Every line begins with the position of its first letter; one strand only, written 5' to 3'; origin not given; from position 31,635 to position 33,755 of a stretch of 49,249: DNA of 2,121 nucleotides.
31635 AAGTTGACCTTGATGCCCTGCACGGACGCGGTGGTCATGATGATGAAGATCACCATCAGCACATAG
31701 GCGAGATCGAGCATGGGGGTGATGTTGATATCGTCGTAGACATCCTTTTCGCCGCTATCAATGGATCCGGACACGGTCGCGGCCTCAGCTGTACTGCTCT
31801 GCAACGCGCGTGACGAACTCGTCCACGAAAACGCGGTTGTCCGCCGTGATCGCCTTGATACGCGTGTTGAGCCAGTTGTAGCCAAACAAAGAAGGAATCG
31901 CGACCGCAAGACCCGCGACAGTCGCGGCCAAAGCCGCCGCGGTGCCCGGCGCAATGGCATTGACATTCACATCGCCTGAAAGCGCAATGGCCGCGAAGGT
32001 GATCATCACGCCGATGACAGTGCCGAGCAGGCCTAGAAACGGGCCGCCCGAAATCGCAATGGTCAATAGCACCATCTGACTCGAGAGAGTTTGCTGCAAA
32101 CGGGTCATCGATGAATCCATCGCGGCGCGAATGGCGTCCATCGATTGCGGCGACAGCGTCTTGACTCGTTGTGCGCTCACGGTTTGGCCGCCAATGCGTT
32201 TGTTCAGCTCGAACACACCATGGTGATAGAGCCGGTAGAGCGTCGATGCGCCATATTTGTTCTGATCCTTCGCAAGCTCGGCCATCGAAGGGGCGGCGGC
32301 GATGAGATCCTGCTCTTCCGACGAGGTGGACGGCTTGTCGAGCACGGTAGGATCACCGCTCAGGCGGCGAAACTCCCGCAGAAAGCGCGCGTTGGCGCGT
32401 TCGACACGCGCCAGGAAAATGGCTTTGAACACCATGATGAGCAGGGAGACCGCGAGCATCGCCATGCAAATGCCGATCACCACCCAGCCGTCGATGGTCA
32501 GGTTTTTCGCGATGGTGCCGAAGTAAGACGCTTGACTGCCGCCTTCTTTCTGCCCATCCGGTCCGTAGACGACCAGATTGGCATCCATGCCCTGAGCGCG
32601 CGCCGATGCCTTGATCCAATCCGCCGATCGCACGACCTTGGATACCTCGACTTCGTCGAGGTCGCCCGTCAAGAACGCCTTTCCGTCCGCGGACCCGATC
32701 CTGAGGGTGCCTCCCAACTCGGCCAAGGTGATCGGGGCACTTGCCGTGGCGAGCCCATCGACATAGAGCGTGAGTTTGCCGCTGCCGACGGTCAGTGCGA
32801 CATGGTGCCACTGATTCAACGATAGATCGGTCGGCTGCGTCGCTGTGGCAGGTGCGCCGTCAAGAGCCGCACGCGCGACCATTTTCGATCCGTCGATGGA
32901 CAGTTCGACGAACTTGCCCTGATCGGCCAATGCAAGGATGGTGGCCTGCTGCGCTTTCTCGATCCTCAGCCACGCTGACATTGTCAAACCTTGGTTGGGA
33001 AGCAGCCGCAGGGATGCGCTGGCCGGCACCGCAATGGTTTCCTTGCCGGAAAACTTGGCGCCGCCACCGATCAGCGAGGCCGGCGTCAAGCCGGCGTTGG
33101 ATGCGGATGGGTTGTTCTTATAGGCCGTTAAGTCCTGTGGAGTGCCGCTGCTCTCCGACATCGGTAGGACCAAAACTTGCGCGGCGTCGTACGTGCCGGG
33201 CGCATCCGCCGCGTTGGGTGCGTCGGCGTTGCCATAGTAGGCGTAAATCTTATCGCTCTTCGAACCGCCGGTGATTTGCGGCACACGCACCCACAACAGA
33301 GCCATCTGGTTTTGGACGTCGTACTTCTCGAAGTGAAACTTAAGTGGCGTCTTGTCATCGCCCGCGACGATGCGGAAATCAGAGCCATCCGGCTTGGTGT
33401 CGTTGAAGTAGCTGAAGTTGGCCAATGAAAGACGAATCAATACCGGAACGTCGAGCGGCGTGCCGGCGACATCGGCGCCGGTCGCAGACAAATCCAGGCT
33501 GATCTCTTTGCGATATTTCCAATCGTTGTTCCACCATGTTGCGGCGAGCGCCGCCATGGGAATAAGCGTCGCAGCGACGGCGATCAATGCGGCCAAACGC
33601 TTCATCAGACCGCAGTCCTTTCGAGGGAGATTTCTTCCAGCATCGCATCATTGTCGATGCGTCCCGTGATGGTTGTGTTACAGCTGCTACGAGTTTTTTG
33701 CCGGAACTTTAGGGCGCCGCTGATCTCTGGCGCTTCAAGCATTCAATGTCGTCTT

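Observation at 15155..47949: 33-kb uninterrupted single-strand supercluster linking EPS export, PEP-CTERM cargo, protein-modifying enzymes, a Ton-like motor and a giant TPS fibre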

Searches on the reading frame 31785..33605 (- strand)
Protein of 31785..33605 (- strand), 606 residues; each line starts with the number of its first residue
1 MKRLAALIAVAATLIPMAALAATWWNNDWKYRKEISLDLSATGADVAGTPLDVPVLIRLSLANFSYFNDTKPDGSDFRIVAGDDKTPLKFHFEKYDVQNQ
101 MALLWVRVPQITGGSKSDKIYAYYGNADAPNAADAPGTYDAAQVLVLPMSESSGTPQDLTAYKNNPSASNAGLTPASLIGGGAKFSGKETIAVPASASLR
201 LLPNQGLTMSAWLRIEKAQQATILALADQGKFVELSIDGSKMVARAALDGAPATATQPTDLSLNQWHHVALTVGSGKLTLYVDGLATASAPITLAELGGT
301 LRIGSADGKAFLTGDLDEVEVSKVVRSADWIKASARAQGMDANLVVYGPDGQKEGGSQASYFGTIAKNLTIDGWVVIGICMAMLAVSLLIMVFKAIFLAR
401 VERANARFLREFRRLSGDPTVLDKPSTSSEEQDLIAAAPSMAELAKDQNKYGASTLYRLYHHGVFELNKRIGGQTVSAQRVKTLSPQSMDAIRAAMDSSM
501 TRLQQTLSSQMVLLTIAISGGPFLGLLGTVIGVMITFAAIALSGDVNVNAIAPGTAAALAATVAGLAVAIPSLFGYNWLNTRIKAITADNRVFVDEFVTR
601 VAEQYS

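Call 3: search_protein_families(library=pfam, proteins=[window:31785-33605:-], max_evalue=0.01)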
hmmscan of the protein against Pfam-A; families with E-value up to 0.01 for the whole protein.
window:31785-33605:- (606 aa): 6 families
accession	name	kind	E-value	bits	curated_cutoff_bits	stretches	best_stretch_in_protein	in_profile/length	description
PF01618.21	MotA_ExbB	-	1.1e-24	87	22.9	1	485-588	20-123/127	MotA/TolQ/ExbB proton channel family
PF13385.13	Laminin_G_3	-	5.8e-23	82.1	27.6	1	197-332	11-151/151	Concanavalin A-like lectin/glucanases superfamily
PF10102.14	DUF2341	-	5.9e-15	55.9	23.4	1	73-140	1-66/84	Domain of unknown function (DUF2341)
PF02210.31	Laminin_G_2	-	2.6e-07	31.6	22.9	1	219-306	6-99/126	Laminin G domain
PF00054.30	Laminin_G_1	-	0.0021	18.7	24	1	229-312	18-97/131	Laminin G domain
PF22925.3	TS_C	-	0.0095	16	27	0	204-286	66-152/202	Trans-sialidase, C-terminal domain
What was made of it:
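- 31785..33605 (-): g05, an ExbB/TolQ-type proton channel carrying an N-terminal periplasmic DUF2341+LamG domain. Pfam hits in call 3.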

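Call 5: search_protein_families(library=ncbifam, proteins=[window:31785-33605:-], max_evalue=0.001)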
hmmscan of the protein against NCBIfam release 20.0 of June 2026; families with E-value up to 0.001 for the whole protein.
window:31785-33605:- (606 aa): 6 families
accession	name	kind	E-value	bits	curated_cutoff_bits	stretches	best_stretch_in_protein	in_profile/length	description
TIGR02796.1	tolQ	equivalog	2.7e-29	102.5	221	1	439-601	56-214/216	protein TolQ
NF008066.0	PRK10801.1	equivalog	9.6e-18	64.5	403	1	489-601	105-217/230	Tol-Pal system protein TolQ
TIGR02805.1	exbB2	equivalog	1.8e-17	63.8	135.35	1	496-586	40-130/138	TonB-system energizer ExbB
TIGR02797.1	exbB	equivalog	1e-13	51.6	206.2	1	492-586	96-194/211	tonB-system energizer ExbB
NF007722.0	PRK10414.1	equivalog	3.3e-11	43.2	402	1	519-586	138-205/244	tol-pal system-associated acyl-CoA thioesterase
NF006284.1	PRK08456.1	equivalog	0.00019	20.7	380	1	487-575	119-201/252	flagellar motor stator protein MotA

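Call 9: find_related_loci(query=window:31785-33605:-, collection=genome_contigs, flank=10000)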
Query window:31785-33605:- (606 aa) in genome_contigs; peptide patterns used: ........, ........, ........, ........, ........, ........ (x = any residue, [..] = any of these).
192 stretches matched a pattern; 144 encode a relative of the query (tblastn E <= 1e-3); the best 80 are kept; 77 distinct loci.
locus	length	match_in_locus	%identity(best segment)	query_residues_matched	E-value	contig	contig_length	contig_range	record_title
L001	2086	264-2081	100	1-606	0e+0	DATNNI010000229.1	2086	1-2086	MAG TPA_asm: Xanthobacteraceae bacterium isolate SMAG_U11501 k141_322096, whole genome shotgun sequence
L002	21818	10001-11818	80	1-606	0e+0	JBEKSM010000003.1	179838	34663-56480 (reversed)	MAG: Steroidobacteraceae bacterium isolate SPRUCE 534 SPRUCE_534_3, whole genome shotgun sequence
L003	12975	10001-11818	76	1-606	0e+0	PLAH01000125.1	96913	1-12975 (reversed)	MAG: Gammaproteobacteria bacterium isolate bog_1204 73.20111000_S2M.32_contig_524, whole genome shotgun sequence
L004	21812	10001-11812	78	1-606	0e+0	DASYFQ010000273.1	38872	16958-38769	MAG TPA_asm: Steroidobacteraceae bacterium isolate SMAG_U5019 k141_2197601, whole genome shotgun sequence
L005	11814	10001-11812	76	1-605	0e+0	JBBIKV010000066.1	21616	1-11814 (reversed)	MAG: Nevskiaceae bacterium isolate CYS170214_bin_194 NODE_2752_length_21616_cov_6.665785, whole genome shotgun sequence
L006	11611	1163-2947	76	12-606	0e+0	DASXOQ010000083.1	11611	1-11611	MAG TPA_asm: Steroidobacteraceae bacterium isolate SMAG_U5386 k141_3149856, whole genome shotgun sequence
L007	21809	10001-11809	75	1-606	0e+0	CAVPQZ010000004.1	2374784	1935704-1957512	MAG: uncultured Gammaproteobacteria bacterium isolate MFD00082.bin.2.117 genome assembly, contig: contig_3995, whole gen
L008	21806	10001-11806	76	3-606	0e+0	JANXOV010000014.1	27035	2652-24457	MAG: Proteobacteria bacterium isolate GL140_1_concoct_66 GL140_1_k141_578896, whole genome shotgun sequence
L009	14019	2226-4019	76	8-606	0e+0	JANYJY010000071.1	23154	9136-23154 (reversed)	MAG: Gammaproteobacteria bacterium isolate GL140_4_metabinner_73_sub GL140_4_k141_798091, whole genome shotgun sequence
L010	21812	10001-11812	75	2-606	0e+0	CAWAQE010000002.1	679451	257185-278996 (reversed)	MAG: uncultured Gammaproteobacteria bacterium isolate MFD04434.bin.1.78 genome assembly, contig: contig_14899, whole gen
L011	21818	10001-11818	75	1-606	0e+0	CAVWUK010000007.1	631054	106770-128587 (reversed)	MAG: uncultured Gammaproteobacteria bacterium isolate MFD01716.bin.1.60 genome assembly, contig: contig_43995, whole gen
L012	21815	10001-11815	75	1-606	0e+0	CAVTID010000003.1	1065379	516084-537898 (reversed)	MAG: uncultured Gammaproteobacteria bacterium isolate MFD06092.bin.2.158 genome assembly, contig: contig_18747, whole ge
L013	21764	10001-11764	77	18-606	0e+0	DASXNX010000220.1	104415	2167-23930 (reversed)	MAG TPA_asm: Steroidobacteraceae bacterium isolate SMAG_U5365 k141_4028614, whole genome shotgun sequence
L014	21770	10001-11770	75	23-606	0e+0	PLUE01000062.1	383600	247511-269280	MAG: Gammaproteobacteria bacterium isolate bog_1223 73.20120700_S1D.105_contig_8227, whole genome shotgun sequence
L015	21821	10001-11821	74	1-606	0e+0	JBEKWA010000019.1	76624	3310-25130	MAG: Steroidobacteraceae bacterium isolate SPRUCE 617 SPRUCE_617_19, whole genome shotgun sequence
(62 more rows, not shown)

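Call 49: search_protein_representatives(protein=window:31785-33605:-)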
Query: 606 residues. Proteins with E-value up to 0.001 (for the whole library): 33136; up to 1e-10: 9746; up to 1e-30: 1091. The best 150 are listed.
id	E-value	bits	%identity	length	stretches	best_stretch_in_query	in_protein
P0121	2.2e-230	782.3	29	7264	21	20-337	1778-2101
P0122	7.9e-217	737.6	27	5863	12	28-347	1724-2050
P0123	2.5e-173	594.0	27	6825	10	22-336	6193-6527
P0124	1.4e-166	571.7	30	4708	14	25-333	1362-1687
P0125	6.4e-154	529.9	47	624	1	16-606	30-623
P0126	6.4e-153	526.6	47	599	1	5-605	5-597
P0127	6.7e-152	523.3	47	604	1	7-605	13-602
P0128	1.5e-149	515.5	29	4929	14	23-342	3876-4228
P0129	1.0e-146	506.1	30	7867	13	25-340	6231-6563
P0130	6.4e-146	503.5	48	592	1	23-606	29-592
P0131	5.6e-145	500.4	44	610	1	20-604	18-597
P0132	1.4e-144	499.1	45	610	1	8-605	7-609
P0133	1.2e-143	496.1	45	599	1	20-605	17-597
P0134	1.8e-142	492.1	50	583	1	5-606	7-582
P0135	2.8e-142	491.5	47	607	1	3-605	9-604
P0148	1.4e-132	459.4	42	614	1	13-605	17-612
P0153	5.0e-129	447.8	40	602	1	8-603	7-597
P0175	2.4e-118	412.5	40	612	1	20-603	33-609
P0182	2.2e-116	406.0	38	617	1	3-604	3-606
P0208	1.3e-108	380.4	37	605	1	8-605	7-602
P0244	2.0e-101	356.7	37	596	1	10-600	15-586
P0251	4.7e-99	348.8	37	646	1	7-605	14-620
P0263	6.0e-95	335.3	36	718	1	6-606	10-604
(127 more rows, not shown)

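Call 50: list_cluster_members(proteins=[P0125, P0131, P0148, P0153, P0175, P0182, P0208, P0244, P0251, P0263])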
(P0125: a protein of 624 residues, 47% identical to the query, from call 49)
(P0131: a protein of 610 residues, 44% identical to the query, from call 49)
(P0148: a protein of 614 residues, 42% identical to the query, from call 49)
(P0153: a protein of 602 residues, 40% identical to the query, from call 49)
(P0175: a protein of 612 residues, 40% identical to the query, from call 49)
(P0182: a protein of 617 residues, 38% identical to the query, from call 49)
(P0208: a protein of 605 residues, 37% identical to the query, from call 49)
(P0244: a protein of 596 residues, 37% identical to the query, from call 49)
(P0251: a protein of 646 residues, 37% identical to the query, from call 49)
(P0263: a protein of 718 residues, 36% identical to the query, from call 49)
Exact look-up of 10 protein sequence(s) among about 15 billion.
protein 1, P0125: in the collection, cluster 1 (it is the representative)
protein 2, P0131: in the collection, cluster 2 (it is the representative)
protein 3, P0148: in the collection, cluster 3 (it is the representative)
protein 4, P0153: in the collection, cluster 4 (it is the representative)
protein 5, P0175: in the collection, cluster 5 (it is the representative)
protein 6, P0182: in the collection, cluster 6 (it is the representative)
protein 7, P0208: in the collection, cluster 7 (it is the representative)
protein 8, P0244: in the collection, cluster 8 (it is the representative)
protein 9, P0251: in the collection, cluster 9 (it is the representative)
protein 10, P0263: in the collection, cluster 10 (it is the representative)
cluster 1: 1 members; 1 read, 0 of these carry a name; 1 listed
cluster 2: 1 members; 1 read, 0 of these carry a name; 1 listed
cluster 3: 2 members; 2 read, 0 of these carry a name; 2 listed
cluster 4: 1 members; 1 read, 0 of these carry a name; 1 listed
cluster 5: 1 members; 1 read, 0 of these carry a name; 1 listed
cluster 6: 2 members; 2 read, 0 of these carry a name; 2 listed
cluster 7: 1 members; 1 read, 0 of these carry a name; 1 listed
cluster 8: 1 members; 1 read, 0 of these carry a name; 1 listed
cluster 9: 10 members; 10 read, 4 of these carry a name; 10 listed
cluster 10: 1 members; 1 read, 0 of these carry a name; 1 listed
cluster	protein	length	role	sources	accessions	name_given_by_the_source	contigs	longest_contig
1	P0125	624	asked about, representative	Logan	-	-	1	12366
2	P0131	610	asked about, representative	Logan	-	-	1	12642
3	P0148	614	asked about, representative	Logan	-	-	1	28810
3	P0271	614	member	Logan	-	-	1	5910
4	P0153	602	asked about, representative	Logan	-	-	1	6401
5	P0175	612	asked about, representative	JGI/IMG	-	-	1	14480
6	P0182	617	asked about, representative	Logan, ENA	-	-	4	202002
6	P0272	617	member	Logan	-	-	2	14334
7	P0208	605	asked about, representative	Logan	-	-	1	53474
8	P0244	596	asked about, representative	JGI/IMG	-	-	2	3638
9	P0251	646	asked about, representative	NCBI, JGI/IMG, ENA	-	biopolymer transport protein ExbB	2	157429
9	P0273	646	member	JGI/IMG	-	biopolymer transport protein ExbB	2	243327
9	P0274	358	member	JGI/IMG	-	biopolymer transport protein ExbB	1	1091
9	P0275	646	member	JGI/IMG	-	biopolymer transport protein ExbB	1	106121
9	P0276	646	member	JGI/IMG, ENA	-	-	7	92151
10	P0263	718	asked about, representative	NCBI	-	-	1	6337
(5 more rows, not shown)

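Call 51: find_related_loci(query=P0251, collection=genome_contigs, flank=10000)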
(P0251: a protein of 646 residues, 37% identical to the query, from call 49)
Query P0251 (646 aa) in genome_contigs; peptide patterns used: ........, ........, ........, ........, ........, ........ (x = any residue, [..] = any of these).
275 stretches matched a pattern; 154 encode a relative of the query (tblastn E <= 1e-3); the best 80 are kept; 80 distinct loci.
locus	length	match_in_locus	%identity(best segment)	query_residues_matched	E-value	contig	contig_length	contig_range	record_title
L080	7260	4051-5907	89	28-646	0e+0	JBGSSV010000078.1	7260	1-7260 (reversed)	MAG: Chthoniobacterales bacterium isolate JTS-AC390 k141_4474436, whole genome shotgun sequence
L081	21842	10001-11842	78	31-646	0e+0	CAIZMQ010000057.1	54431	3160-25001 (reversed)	MAG: uncultured Verrucomicrobia bacterium isolate Loc080925-5m_bin-1029 genome assembly, contig: bin-1029:057/182, whole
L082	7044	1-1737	79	66-646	0e+0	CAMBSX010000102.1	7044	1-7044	MAG: Chthoniobacter flavus isolate MiE-14oct19-45 genome assembly, contig: MiE-14oct19-C18753, whole genome shotgun sequ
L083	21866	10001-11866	73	24-642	0e+0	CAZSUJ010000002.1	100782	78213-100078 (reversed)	MAG TPA_asm: uncultured Chthoniobacter sp. isolate SRP242652_co2_114 genome assembly, contig: NODE_267_length_100782_cov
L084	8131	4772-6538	68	31-625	0e+0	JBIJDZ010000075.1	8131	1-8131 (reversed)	MAG: Chthoniobacterales bacterium isolate ME2006-08-30D12_3300044970_group2_bin85 Rohwer_bin2562_scaffold_7609_c1, whole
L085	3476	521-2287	67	31-625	0e+0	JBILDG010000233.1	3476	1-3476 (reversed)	MAG: Chthoniobacterales bacterium isolate ME2016-07-08_3300034284_group7_bin198 Rohwer_bin2571_scaffold_39372_c1, whole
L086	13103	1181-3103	76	6-646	0e+0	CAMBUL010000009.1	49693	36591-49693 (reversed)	MAG: Chthoniobacter flavus isolate MoH-02may19-15 genome assembly, contig: MoH-02may19-C673, whole genome shotgun sequen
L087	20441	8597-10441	56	10-626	0e+0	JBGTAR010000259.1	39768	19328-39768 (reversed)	MAG: Terrimicrobiaceae bacterium isolate JTS-AC78 k141_2046896, whole genome shotgun sequence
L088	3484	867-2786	54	5-646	0e+0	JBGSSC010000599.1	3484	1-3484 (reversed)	MAG: Terrimicrobiaceae bacterium isolate JTS-AC373 k141_1594235, whole genome shotgun sequence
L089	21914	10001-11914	53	8-644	0e+0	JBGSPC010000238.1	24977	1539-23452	MAG: Terrimicrobiaceae bacterium isolate JTS-AC295 k141_1438874, whole genome shotgun sequence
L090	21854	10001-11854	53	8-629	0e+0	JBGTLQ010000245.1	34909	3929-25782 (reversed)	MAG: Terrimicrobiaceae bacterium isolate JTS-RE340 k141_10731502, whole genome shotgun sequence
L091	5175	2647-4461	54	20-626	0e+0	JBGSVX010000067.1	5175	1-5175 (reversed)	MAG: Terrimicrobiaceae bacterium isolate JTS-AC467 k141_178867, whole genome shotgun sequence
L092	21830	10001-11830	50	6-625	0e+0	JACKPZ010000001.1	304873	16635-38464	MAG: Akkermansiaceae bacterium isolate HK-STAS-VERR-7 HK-STAS-VERR-7_1, whole genome shotgun sequence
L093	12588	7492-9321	48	5-624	7e-178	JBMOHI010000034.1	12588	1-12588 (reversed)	MAG: Terrimicrobiaceae bacterium isolate Deming_bin.344 contig14643, whole genome shotgun sequence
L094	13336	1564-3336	50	24-629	3e-177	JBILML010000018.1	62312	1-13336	MAG: Terrimicrobiaceae bacterium isolate ME2017-08-18_3300034012_group7_bin88 Rohwer_bin2602_scaffold_131_c1, whole geno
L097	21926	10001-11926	46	1-646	9e-175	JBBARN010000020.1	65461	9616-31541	MAG: Luteolibacter sp. isolate EUL_220 ctg20-EUL_220, whole genome shotgun sequence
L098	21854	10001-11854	48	10-639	5e-174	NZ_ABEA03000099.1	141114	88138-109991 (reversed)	Geminisphaera colitermitum TAV2 ObacDRAFT_Scaffold2.1_C99, whole genome shotgun sequence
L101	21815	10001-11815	48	3-628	1e-172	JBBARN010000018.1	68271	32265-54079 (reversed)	MAG: Luteolibacter sp. isolate EUL_220 ctg18-EUL_220, whole genome shotgun sequence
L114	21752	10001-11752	50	30-623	4e-167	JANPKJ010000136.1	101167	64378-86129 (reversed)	MAG: Akkermansiaceae bacterium isolate VAR_61_metabat_255 VAR_61_k141_271854, whole genome shotgun sequence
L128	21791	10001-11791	46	31-639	1e-158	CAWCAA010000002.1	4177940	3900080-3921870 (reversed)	MAG: uncultured Verrucomicrobiae bacterium isolate MFD03250.bin.1.149 genome assembly, contig: contig_1581, whole genome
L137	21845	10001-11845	43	4-620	1e-150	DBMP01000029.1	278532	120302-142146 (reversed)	MAG TPA_asm: Spartobacteria bacterium UBA695 UBA695_contig_364, whole genome shotgun sequence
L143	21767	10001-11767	44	31-627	2e-146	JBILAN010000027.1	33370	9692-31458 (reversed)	MAG: Luteolibacter sp. isolate ME2016-05-12_3300042304_group7_bin92 Rohwer_bin2733_scaffold_295_c1, whole genome shotgun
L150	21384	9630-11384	45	25-623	3e-142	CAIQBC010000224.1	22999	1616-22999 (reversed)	MAG: uncultured Opitutae bacterium isolate Kiruna2_bin-4455 genome assembly, contig: bin-4455:224/323, whole genome shot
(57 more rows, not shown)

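Call 66: search_solved_structures(query=window:31785-33605:-, max_evalue=0.01)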
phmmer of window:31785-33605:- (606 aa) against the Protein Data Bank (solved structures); distinct sequences matched with E-value up to 0.01: 7.
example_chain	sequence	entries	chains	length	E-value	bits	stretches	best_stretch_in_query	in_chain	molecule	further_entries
8odt_A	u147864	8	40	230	7.5e-15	57.6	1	478-599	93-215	Tol-Pal system protein TolQ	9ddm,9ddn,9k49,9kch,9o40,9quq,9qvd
9kpz_A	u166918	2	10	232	7.6e-15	57.6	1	478-599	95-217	Tol-Pal system protein TolQ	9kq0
8vlw_A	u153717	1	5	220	1.2e-12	50.3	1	491-601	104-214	Tol-Pal system protein TolQ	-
9avi_A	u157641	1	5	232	1.4e-12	50.1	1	491-601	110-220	Tol-Pal system protein TolQ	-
5sv0_B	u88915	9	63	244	3.2e-08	35.7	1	513-583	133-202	Biopolymer transport protein ExbB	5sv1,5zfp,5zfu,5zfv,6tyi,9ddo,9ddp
6ye4_A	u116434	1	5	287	7.3e-08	34.5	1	520-579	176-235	Biopolymer transport protein ExbB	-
7ajq_A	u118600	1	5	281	8.5e-08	34.3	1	520-579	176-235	Biopolymer transport protein ExbB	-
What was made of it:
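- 31785..33605 (-): The channel part is closest to TolQ structures, E=7.5e-15 (call 66).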

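Call 81: search_protein_families(library=pfam, proteins=[L137:15520-16419:+, L150:6872-7807:+, L097:6925-8256:+, L128:16721-17341:+, L114:16833-17222:+, L098:14833-15498:+, L143:12253-12966:+, L114:7096-8181:+, L101:12974-14815:+], max_evalue=0.001)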
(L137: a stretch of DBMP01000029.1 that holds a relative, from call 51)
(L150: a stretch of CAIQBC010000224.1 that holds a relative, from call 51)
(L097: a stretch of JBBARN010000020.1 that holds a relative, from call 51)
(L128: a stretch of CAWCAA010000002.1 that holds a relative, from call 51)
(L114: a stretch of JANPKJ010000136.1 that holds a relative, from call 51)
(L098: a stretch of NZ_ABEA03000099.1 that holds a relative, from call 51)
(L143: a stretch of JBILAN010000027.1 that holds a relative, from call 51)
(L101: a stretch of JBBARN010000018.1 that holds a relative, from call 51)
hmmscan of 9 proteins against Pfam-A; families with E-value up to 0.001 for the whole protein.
L137:15520-16419:+ (299 aa): 3 families
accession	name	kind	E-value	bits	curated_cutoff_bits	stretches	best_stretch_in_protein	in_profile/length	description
PF00639.27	Rotamase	-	1.5e-17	64.8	21.7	1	157-240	13-96/97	PPIC-type PPIASE domain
PF13145.12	Rotamase_2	-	2.3e-16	61.1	27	1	122-254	1-120/121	PPIC-type PPIASE domain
PF13616.12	Rotamase_3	-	4e-16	60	22.5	1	140-242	12-115/116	PPIC-type PPIASE domain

L150:6872-7807:+ (311 aa): 0 families

L097:6925-8256:+ (443 aa): 0 families

L128:16721-17341:+ (206 aa): 0 families

L114:16833-17222:+ (129 aa): 0 families

L098:14833-15498:+ (221 aa): 1 family
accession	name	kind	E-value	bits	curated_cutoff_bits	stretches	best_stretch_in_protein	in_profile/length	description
PF08614.16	ATG16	-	0.00071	20.2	33.7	1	23-154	54-183/200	Autophagy protein 16 (ATG16)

L143:12253-12966:+ (237 aa): 1 family
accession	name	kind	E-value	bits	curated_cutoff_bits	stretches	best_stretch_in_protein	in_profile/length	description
PF13103.11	TonB_2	-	1.4e-08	35.1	22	1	150-233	1-84/85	TonB C terminal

L114:7096-8181:+ (361 aa): 1 family
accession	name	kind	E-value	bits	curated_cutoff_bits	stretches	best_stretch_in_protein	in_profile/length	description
PF04055.27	Radical_SAM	-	2.7e-10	41.1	29.5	1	120-285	2-158/166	Radical SAM superfamily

L101:12974-14815:+ (613 aa): 1 family
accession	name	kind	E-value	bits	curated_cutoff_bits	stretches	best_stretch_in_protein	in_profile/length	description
PF16930.11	Porin_5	-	5.1e-196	652.8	22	1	73-613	1-535/535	Putative porin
